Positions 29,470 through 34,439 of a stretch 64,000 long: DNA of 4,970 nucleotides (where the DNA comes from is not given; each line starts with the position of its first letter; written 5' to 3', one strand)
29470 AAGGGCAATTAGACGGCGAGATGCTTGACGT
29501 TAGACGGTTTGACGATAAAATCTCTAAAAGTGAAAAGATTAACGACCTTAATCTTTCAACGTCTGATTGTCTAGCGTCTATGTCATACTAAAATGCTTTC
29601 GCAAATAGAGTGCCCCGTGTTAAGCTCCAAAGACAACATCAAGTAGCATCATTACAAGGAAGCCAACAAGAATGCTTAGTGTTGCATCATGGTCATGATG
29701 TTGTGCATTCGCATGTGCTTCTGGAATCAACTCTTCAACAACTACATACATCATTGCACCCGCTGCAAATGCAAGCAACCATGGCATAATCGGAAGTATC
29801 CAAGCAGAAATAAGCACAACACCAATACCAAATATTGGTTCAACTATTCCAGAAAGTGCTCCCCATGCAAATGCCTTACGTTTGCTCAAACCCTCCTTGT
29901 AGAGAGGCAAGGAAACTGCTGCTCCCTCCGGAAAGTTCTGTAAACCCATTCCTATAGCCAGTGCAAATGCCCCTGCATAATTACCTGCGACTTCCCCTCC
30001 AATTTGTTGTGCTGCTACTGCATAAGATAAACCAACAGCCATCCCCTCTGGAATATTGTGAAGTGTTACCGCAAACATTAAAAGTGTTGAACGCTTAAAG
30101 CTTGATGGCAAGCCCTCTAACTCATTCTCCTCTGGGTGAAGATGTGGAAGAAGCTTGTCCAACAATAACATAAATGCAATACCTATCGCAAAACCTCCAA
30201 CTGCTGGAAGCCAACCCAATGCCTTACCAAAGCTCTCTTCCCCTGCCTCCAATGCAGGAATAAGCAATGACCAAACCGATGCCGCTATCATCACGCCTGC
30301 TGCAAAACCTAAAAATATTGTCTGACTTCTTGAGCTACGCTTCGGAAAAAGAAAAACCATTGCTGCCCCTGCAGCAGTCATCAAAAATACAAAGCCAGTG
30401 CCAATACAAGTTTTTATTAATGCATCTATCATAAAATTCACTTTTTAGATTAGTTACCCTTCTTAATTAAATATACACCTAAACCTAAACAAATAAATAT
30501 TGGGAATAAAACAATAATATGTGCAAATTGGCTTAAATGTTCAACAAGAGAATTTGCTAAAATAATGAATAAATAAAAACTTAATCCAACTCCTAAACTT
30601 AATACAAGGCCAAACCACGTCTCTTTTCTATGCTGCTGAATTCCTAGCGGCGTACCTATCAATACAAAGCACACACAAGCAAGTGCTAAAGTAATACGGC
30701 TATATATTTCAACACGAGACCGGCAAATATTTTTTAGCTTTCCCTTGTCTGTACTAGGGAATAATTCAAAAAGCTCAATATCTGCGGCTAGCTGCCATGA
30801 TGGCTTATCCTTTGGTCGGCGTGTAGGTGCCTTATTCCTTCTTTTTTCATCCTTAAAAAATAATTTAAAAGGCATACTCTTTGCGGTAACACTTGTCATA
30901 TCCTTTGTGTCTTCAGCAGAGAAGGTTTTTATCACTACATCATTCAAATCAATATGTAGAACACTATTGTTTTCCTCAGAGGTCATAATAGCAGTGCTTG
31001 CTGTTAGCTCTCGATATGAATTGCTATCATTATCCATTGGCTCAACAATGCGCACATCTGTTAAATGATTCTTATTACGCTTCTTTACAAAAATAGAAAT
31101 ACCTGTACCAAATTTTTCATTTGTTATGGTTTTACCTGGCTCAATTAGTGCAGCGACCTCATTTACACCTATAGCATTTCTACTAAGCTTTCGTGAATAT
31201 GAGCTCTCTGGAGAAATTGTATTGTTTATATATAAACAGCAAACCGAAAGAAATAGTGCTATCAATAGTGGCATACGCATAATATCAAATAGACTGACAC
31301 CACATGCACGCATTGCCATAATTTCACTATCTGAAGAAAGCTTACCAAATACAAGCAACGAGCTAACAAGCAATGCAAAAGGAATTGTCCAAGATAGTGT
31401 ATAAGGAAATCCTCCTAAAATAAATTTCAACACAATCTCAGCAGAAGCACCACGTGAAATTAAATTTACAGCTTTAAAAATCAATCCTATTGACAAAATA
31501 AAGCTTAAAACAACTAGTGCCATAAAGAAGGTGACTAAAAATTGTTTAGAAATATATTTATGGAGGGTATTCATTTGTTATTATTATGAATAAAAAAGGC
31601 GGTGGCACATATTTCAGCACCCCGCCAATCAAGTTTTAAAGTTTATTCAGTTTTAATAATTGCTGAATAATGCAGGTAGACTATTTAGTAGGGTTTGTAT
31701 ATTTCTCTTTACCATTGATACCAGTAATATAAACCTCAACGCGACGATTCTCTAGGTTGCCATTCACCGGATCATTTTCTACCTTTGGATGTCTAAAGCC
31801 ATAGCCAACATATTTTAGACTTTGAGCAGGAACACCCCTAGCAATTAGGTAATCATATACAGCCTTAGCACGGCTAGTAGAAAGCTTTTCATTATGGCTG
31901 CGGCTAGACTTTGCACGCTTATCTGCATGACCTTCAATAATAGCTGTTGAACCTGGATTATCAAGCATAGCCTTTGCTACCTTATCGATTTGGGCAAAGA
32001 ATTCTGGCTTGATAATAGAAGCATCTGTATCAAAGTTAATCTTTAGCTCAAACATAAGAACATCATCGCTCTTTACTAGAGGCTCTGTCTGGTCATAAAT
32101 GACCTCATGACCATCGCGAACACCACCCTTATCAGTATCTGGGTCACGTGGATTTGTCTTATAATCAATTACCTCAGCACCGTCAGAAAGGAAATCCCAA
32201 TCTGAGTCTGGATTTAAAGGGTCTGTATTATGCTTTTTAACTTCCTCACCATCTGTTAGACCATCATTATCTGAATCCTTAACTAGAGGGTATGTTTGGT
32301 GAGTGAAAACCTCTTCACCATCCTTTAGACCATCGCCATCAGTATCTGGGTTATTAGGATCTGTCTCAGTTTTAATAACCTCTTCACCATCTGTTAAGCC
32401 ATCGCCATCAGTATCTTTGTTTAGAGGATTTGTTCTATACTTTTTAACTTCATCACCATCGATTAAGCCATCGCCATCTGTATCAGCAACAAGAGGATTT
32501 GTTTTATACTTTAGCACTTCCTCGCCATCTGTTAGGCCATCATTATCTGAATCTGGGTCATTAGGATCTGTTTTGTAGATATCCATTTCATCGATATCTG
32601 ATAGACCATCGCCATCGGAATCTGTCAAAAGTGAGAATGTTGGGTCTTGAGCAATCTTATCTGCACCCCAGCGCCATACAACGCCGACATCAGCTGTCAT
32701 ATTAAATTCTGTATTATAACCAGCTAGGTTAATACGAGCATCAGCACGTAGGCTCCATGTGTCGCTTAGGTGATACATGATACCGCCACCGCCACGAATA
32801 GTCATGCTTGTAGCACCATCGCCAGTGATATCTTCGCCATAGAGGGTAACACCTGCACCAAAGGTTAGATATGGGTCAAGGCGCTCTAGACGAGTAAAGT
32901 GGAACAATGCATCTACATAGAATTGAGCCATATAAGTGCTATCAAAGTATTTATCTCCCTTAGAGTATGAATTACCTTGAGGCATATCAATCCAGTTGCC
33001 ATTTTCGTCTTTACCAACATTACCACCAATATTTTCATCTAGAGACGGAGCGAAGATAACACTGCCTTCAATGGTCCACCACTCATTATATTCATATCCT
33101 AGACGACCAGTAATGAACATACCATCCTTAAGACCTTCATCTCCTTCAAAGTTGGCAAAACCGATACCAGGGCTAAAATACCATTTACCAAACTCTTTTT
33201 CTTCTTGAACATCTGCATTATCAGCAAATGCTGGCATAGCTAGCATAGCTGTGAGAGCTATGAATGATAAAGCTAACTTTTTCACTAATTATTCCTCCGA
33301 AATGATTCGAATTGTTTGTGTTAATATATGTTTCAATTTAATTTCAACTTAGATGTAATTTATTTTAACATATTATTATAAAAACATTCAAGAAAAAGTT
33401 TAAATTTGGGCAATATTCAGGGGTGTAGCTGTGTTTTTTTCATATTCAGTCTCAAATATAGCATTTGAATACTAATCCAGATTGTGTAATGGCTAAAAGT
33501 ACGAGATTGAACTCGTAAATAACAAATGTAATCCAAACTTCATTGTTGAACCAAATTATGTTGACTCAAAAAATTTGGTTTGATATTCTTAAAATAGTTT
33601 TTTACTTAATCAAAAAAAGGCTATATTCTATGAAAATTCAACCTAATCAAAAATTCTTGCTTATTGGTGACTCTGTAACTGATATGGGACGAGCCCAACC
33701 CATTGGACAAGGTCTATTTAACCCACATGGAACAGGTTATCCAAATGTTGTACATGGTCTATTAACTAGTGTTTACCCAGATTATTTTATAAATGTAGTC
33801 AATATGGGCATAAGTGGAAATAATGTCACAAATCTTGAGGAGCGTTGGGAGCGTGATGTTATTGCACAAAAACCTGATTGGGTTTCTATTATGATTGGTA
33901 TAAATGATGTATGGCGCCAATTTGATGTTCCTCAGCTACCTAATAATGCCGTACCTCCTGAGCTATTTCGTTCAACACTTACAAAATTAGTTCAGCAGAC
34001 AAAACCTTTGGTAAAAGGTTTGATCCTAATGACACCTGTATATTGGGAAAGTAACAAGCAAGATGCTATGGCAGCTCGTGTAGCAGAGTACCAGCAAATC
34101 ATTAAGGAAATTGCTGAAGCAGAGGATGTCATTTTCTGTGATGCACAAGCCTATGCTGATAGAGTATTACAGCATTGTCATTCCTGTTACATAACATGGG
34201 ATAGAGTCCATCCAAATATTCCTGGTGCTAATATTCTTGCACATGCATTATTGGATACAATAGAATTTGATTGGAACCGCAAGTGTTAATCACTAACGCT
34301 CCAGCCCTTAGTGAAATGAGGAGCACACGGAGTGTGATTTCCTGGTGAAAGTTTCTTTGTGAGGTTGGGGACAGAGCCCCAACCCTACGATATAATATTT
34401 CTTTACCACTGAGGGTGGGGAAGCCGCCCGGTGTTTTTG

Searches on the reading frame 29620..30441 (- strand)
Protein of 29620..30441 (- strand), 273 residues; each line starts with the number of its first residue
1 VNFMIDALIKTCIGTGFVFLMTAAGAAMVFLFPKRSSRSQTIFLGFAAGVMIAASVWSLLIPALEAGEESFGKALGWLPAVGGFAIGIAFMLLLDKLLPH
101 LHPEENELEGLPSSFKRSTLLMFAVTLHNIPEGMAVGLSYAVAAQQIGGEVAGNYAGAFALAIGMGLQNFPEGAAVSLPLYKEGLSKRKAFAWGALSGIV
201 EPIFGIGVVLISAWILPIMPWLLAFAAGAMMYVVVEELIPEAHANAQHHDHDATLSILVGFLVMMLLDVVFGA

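Call 44: search_protein_families(library=pfam, proteins=[window:29620-30441:-], max_evalue=0.001)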
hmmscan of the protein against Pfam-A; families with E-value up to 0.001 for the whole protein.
window:29620-30441:- (273 aa): 1 family
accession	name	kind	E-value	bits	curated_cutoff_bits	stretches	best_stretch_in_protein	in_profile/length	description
PF02535.28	Zip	-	1.2e-29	104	35.1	2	116-267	176-322/323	ZIP Zinc transporter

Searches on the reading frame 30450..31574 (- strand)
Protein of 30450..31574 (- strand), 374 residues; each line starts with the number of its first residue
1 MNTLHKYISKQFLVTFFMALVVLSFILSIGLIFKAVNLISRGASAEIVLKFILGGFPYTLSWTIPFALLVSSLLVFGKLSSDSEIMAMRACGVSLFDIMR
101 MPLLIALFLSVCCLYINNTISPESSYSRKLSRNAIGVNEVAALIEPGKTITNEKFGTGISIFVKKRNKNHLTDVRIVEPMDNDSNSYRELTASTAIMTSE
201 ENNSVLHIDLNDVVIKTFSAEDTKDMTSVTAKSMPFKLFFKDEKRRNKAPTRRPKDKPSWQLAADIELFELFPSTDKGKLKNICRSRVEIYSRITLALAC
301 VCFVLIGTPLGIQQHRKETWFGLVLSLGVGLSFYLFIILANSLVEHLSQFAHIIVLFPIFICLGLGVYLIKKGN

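Call 44: search_protein_families(library=pfam, proteins=[window:30450-31574:-], max_evalue=0.001)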
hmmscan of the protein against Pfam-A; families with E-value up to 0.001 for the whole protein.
window:30450-31574:- (374 aa): 1 family
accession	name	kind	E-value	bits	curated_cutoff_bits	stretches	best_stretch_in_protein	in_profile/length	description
PF03739.19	LptF_LptG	-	7.3e-64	216.4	27.9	1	6-372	1-353/353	Lipopolysaccharide export system permease LptF/LptG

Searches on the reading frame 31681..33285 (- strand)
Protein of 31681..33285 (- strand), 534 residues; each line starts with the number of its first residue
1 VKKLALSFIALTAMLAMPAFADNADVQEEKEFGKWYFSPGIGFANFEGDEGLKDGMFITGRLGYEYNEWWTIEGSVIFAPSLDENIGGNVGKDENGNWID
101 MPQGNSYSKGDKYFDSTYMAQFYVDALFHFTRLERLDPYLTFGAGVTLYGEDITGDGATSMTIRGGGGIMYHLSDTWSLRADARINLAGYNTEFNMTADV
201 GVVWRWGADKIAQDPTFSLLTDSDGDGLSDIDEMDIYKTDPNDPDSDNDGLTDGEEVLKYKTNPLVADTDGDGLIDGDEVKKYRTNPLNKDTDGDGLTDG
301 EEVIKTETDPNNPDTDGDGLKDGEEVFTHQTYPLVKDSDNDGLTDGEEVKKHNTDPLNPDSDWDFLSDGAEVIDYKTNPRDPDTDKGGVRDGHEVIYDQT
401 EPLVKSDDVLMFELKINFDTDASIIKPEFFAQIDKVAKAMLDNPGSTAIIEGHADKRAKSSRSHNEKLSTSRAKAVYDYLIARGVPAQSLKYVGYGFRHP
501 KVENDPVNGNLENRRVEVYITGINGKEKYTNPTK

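Call 44: search_protein_families(library=pfam, proteins=[window:31681-33285:-], max_evalue=0.001)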
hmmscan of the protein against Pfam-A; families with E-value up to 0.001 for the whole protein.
window:31681-33285:- (534 aa): 4 families
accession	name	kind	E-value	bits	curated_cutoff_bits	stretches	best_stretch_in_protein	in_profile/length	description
PF18884.5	TSP3_bac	-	2.4e-45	152.4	25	6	337-359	1-22/22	Bacterial TSP3 repeat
PF13505.12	OMP_b-brl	-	4e-17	63.4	28.7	1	9-205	3-174/175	Outer membrane protein beta-barrel domain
PF00691.25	OmpA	-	1.2e-14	54.9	27.2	1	418-513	2-97/98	OmpA family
PF03495.19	Binary_toxB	-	0.00051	20.6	25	1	244-304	1-61/78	Clostridial binary toxin B/anthrax toxin PA Ca-binding domain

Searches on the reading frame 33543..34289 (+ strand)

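Call 44: search_protein_families(library=pfam, proteins=[window:33543-34289:+], max_evalue=0.001)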
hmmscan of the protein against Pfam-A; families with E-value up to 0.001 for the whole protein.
window:33543-34289:+ (248 aa): 4 families
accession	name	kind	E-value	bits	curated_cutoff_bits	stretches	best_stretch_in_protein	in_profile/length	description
PF13472.12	Lipase_GDSL_2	-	6e-25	89.2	32.9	1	41-228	2-175/178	GDSL-like Lipase/Acylhydrolase family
PF00657.28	Lipase_GDSL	-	4.1e-15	56.9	23.6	1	39-236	2-208/208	GDSL-like Lipase/Acylhydrolase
PF25182.1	NonGDSL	-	3.6e-05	23.6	80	1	64-198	48-169/220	Non-GDSL lipase-like family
PF04311.20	DUF459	-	0.00077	19.3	27.2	0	87-204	36-152/197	Protein of unknown function (DUF459)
